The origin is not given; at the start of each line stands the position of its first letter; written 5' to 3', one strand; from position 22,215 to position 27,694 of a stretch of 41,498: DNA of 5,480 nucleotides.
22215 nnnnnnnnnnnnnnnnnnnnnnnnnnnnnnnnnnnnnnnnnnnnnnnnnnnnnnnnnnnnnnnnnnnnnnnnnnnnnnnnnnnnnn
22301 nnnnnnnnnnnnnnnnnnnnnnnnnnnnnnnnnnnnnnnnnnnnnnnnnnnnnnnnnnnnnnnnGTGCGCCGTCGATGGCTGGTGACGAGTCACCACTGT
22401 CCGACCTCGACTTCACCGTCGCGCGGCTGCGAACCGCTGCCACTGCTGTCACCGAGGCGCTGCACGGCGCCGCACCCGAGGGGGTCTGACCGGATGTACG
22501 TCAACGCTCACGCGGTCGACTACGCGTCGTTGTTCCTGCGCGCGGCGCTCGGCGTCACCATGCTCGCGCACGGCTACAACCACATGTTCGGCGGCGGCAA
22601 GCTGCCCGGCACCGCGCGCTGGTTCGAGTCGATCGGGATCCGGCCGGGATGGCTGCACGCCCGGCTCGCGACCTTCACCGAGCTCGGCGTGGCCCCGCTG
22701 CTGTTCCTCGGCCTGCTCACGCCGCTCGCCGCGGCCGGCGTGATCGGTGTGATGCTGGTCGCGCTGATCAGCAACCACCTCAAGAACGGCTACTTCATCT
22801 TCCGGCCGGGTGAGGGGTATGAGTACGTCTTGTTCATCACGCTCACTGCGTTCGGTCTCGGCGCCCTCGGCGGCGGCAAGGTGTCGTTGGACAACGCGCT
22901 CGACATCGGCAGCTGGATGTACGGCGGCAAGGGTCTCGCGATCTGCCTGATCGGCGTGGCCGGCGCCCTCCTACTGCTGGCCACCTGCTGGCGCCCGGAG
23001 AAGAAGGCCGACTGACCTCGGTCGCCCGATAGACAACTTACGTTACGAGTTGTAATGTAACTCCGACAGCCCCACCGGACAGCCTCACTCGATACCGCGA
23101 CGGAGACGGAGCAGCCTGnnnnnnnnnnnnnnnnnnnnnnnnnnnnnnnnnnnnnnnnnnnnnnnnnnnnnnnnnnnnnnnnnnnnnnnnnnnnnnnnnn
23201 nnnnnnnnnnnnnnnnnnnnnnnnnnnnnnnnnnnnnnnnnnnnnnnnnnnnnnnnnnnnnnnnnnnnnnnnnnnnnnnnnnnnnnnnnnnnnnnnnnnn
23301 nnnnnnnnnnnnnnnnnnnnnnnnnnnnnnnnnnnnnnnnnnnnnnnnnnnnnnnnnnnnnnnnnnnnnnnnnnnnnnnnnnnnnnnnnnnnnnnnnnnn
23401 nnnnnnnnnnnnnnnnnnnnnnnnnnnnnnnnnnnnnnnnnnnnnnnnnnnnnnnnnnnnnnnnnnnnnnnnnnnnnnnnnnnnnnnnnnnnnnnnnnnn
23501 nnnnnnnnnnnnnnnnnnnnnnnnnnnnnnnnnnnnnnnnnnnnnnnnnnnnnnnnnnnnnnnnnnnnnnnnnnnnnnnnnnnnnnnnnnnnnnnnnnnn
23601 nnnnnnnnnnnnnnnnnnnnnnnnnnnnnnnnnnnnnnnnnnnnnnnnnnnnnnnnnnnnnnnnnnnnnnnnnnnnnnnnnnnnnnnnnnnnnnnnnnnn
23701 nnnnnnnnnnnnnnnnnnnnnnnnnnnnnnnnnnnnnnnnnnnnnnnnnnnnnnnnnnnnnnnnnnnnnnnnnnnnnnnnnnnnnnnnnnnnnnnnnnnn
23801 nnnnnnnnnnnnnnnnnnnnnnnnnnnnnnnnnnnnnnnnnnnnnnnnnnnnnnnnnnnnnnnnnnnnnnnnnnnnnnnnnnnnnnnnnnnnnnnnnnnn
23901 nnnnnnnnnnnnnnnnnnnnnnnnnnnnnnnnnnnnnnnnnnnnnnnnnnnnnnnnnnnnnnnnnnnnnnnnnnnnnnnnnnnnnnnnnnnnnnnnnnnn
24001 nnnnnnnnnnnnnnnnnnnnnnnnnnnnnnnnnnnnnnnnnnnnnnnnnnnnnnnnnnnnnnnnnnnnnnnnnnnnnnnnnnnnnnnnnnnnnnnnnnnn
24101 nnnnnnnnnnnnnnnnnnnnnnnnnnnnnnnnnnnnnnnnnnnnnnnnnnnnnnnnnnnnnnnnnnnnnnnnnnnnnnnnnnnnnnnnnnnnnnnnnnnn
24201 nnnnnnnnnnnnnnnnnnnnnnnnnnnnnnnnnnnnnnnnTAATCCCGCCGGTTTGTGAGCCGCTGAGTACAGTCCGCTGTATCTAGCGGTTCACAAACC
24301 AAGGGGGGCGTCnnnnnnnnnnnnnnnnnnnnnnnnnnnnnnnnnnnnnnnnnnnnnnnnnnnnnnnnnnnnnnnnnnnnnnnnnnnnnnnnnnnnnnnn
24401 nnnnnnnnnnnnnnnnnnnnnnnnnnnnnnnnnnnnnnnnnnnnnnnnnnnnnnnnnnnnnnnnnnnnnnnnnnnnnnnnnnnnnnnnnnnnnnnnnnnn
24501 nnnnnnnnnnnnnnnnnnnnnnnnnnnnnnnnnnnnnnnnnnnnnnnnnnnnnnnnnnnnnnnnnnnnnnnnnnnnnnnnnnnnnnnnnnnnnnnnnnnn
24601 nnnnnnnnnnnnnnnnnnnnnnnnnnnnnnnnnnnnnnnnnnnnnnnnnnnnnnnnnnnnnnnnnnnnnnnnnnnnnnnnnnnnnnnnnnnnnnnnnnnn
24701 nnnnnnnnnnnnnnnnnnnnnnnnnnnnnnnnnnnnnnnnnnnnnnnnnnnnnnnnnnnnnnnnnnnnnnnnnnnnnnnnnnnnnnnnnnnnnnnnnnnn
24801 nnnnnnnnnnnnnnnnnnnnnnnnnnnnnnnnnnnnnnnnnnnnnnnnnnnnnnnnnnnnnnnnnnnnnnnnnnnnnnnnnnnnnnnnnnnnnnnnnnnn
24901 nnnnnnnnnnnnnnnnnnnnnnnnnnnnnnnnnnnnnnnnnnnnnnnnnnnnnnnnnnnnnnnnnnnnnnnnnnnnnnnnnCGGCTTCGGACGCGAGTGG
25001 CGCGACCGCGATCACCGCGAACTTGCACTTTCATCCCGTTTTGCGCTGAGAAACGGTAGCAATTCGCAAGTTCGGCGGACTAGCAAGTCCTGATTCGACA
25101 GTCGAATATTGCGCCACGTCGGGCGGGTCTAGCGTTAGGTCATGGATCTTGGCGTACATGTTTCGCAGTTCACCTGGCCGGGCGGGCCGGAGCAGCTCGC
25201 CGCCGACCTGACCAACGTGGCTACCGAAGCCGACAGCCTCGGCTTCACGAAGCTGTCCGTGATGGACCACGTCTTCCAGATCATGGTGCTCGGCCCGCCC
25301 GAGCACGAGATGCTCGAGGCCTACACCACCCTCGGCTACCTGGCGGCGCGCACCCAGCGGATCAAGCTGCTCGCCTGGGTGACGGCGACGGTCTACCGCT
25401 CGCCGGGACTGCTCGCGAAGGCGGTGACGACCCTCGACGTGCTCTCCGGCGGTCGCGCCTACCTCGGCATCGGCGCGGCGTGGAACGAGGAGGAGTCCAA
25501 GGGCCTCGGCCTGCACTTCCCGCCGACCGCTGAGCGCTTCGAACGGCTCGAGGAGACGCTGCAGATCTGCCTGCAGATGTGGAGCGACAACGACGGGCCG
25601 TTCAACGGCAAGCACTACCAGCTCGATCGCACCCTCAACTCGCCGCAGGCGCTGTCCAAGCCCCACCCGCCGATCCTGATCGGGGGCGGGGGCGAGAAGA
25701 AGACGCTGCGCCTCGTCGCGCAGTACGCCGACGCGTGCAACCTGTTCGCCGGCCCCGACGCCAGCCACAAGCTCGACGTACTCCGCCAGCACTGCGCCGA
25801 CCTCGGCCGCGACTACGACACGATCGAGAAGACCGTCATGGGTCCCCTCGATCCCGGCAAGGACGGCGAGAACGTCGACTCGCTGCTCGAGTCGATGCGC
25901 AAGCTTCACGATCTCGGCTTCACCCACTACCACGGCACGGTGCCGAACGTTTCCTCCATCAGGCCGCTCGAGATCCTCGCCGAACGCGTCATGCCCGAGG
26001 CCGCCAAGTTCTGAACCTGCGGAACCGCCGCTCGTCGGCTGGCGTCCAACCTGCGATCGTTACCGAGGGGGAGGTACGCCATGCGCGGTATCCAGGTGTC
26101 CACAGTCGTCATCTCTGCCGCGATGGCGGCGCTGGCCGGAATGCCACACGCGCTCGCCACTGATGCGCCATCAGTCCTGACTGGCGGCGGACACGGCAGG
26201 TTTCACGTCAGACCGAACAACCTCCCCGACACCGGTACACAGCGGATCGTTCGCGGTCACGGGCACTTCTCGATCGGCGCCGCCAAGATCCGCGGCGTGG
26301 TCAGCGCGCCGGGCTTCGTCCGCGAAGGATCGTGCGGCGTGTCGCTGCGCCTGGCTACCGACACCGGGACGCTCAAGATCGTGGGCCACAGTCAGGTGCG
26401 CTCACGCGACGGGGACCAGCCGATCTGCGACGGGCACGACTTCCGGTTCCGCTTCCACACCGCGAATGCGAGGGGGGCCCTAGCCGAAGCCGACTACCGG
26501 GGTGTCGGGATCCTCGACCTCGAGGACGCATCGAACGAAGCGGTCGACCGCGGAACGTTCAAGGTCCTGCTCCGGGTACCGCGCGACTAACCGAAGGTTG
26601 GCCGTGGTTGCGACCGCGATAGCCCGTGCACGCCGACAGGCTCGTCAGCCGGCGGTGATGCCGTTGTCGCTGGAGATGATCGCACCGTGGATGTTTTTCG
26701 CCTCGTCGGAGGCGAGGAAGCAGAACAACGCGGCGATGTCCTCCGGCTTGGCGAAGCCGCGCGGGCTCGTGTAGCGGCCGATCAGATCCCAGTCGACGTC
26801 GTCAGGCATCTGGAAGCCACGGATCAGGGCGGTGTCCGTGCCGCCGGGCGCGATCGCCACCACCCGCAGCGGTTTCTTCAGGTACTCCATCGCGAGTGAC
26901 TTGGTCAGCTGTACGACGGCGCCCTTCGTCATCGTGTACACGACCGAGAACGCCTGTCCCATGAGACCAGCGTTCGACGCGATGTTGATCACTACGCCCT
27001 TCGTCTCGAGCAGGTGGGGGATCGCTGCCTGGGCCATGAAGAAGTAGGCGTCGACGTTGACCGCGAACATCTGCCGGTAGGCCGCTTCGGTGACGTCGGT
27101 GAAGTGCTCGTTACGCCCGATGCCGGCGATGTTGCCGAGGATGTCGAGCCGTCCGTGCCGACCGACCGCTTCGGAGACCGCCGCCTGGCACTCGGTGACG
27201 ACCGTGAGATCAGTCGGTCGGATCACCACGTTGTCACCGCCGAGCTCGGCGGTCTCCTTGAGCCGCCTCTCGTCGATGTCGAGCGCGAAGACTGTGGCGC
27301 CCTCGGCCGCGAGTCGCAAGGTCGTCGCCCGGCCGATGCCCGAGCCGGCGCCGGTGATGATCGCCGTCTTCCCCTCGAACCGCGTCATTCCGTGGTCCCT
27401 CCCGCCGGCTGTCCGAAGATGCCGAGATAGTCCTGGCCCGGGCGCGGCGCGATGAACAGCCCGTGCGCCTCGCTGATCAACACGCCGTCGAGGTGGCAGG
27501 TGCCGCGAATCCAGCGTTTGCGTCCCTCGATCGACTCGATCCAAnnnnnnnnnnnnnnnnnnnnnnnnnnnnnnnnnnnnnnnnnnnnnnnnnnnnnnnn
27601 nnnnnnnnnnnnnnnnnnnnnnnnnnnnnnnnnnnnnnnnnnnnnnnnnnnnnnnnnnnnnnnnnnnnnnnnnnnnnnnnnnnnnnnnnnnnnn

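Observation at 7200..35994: One palindromic operator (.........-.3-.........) at five promoter regions: a candidate TetR regulon spanning much of the window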

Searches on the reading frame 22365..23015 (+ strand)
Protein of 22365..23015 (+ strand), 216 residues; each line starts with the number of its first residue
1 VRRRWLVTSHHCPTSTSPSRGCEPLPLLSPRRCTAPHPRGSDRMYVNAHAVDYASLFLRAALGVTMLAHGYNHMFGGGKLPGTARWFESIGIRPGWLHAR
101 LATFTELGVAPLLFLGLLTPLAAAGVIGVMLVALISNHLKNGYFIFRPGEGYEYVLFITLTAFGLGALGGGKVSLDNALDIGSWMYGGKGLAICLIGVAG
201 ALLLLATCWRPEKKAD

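Call 11: search_protein_families(library=pfam, proteins=[window:22365-23015:+])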
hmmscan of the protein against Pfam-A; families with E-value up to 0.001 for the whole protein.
window:22365-23015:+ (216 aa): 1 family
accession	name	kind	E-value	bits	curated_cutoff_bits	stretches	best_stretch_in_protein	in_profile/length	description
PF07681.17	DoxX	-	5.3e-19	69.1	23.6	1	56-138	3-84/85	DoxX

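Call 46: search_protein_families(library=pfam, proteins=[window:22365-23015:+], max_evalue=0.1)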
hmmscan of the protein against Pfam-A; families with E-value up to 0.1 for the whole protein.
window:22365-23015:+ (216 aa): 2 families
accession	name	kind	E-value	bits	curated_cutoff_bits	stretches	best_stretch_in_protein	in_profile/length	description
PF07681.17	DoxX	-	5.3e-19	69.1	23.6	1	56-138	3-84/85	DoxX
PF07291.16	MauE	-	0.03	15.1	27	1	53-134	3-84/128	Methylamine utilisation protein MauE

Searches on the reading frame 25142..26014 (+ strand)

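Call 11: search_protein_families(library=pfam, proteins=[window:25142-26014:+])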
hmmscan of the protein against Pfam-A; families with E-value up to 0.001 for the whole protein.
window:25142-26014:+ (290 aa): 1 family
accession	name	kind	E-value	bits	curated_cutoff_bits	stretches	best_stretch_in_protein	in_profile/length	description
PF00296.26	Bac_luciferase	-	6.5e-40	137.9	27.9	1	10-249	10-241/314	Luciferase-like monooxygenase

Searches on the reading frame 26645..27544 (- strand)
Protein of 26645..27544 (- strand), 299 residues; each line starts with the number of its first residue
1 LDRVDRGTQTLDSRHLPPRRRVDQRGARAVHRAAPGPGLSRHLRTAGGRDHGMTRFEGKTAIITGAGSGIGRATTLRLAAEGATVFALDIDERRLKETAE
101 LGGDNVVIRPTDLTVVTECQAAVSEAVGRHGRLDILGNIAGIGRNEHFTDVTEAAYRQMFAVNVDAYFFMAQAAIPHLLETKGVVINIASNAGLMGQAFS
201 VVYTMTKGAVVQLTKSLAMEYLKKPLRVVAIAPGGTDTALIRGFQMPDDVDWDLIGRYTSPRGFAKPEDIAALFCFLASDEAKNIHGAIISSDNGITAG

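Call 11: search_protein_families(library=pfam, proteins=[window:26645-27544:-])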
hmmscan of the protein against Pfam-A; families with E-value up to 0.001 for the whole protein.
window:26645-27544:- (299 aa): 4 families
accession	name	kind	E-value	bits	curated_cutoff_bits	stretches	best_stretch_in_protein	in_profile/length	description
PF13561.12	adh_short_C2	-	2.1e-50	171.9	27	1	65-297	1-236/236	Enoyl-(Acyl carrier protein) reductase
PF00106.31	adh_short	-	9.4e-50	169.2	26.6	1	59-241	1-187/195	short chain dehydrogenase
PF08659.16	KR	-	8.6e-08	32.7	22.6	1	60-207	2-153/180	KR domain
PF23441.1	SDR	-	0.00031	20.7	27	1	156-243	115-201/258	SDR-like rossmann domain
